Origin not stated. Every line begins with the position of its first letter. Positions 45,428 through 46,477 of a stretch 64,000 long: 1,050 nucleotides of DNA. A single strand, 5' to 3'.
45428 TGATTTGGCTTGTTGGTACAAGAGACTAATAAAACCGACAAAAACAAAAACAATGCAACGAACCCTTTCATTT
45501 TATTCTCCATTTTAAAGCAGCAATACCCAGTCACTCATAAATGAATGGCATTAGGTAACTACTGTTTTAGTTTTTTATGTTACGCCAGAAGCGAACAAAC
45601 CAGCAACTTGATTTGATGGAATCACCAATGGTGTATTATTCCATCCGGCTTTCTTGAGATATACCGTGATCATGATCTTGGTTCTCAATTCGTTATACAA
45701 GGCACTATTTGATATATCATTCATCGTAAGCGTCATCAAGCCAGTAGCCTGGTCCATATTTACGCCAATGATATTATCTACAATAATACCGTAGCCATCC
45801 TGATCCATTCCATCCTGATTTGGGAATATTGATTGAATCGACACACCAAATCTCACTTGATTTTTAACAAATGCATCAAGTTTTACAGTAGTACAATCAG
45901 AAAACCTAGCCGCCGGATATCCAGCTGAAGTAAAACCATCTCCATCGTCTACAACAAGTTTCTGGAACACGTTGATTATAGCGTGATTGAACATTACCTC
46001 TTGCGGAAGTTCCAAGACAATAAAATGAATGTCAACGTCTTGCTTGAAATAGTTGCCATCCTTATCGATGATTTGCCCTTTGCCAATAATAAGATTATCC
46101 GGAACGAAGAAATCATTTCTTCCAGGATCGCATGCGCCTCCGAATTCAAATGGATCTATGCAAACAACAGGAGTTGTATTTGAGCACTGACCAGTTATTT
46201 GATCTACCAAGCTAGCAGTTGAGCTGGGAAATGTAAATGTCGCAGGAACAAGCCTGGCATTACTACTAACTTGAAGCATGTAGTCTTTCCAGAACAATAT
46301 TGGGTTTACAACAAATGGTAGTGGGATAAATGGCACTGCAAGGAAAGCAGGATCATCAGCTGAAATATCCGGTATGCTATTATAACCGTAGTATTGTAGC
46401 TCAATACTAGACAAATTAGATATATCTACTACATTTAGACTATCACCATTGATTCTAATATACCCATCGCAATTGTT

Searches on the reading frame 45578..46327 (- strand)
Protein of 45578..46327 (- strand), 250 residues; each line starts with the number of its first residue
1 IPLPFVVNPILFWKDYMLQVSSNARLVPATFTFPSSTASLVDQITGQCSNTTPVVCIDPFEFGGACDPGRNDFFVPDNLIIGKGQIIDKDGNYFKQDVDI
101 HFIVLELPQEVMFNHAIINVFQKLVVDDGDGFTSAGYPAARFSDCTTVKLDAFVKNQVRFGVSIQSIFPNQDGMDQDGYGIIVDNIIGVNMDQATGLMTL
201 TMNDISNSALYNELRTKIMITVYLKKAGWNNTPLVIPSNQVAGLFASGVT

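Call 35: find_related_loci(query=A3, collection=metagenome_contigs, flank=3000)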
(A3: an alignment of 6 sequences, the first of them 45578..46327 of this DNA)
Query A3 (250 aa) in metagenome_contigs; peptide patterns used: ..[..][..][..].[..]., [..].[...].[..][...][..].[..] (x = any residue, [..] = any of these).
480 stretches matched a pattern; 45 encode a relative of the query (tblastn E <= 1e-3); 45 distinct loci.
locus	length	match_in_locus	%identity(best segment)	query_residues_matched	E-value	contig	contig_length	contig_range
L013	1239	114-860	92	2-250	2e-171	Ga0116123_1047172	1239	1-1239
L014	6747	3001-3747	77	2-250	1e-130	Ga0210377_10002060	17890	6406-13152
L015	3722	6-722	77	12-250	2e-131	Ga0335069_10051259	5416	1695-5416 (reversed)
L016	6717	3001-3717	74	12-250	5e-123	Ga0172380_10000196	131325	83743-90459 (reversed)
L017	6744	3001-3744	62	2-250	2e-107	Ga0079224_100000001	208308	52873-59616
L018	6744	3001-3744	59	2-250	1e-102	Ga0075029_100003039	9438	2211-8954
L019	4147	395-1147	63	1-250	5e-101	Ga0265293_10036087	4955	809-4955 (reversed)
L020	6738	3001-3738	54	5-249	2e-92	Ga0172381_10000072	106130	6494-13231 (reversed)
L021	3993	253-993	56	2-250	3e-92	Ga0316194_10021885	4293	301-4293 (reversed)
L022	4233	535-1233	53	3-249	8e-86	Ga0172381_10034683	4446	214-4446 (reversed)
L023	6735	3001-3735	53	3-247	1e-82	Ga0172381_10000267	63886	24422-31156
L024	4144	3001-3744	48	2-247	1e-80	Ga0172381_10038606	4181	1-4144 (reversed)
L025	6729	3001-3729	51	1-247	4e-73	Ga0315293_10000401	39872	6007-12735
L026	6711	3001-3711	46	5-246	7e-69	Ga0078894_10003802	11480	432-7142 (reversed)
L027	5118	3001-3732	45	3-246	2e-67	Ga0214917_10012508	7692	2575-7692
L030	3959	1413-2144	46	1-247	1e-65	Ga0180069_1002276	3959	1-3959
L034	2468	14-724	46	5-247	4e-58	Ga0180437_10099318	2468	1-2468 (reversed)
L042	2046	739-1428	41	12-247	2e-52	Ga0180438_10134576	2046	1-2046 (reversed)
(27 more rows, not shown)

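Call 96: search_protein_families(library=pfam, proteins=[L034:752-1243:+, L034:1246-1854:+, L042:1592-2044:+, L030:3379-3882:+, L030:2147-3286:+], max_evalue=0.01)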
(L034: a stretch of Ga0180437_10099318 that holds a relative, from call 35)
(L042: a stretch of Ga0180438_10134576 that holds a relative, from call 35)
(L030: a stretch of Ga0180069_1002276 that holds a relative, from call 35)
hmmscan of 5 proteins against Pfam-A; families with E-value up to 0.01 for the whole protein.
L034:752-1243:+ (164 aa): 1 family
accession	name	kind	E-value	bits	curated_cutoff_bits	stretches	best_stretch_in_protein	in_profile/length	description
PF13098.12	Thioredoxin_2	-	0.0022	18.7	27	1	76-154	16-103/104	Thioredoxin-like domain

L034:1246-1854:+ (203 aa): 5 families
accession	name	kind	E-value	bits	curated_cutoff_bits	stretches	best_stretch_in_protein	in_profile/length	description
PF13098.12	Thioredoxin_2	-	1.1e-11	45.4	27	1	56-145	4-101/104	Thioredoxin-like domain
PF03190.21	Thioredox_DsbH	-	3.8e-08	33.9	27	1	37-109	17-87/163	Protein of unknown function, DUF255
PF13899.12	Thioredoxin_7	-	4.6e-05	23.9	27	1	52-123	12-81/83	Thioredoxin-like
PF00085.26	Thioredoxin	-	0.00043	20.7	23.5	1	56-131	17-87/103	Thioredoxin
PF13728.12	TraF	-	0.0024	18.2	23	1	43-126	115-202/224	F plasmid transfer operon protein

L042:1592-2044:+ (151 aa): 0 families

L030:3379-3882:+ (168 aa): 1 family
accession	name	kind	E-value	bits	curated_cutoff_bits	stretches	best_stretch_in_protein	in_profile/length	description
PF03190.21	Thioredox_DsbH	-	0.0022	18.4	27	1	48-115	18-85/163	Protein of unknown function, DUF255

L030:2147-3286:+ (380 aa): 1 family
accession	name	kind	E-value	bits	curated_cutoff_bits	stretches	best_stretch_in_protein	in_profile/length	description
PF14311.12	DUF4379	-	4.3e-08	33.7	24.5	0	276-308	21-54/56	Probable Treble clef zinc finger domain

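Call 103: search_protein_families(library=pfam, proteins=[L017:3873-4619:+, L019:1247-2023:+, L021:1141-1758:+], max_evalue=0.01)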
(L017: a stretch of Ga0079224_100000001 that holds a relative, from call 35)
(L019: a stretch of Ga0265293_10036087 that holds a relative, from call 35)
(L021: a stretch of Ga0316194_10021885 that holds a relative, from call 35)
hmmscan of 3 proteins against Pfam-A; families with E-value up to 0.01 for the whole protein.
L017:3873-4619:+ (249 aa): 1 family
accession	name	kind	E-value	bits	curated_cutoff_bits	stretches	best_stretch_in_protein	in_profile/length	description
PF13395.12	HNH_4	-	0.00016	22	22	1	184-214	3-34/54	HNH endonuclease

L019:1247-2023:+ (259 aa): 1 family
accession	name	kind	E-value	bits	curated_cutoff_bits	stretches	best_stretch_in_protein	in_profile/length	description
PF14822.12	Vasohibin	-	0.0044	16.8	24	1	45-117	166-238/245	Vasohibin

L021:1141-1758:+ (206 aa): 1 family
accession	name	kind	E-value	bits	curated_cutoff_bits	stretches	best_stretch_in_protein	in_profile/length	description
PF13395.12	HNH_4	-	0.0069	16.8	22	0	146-170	10-34/54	HNH endonuclease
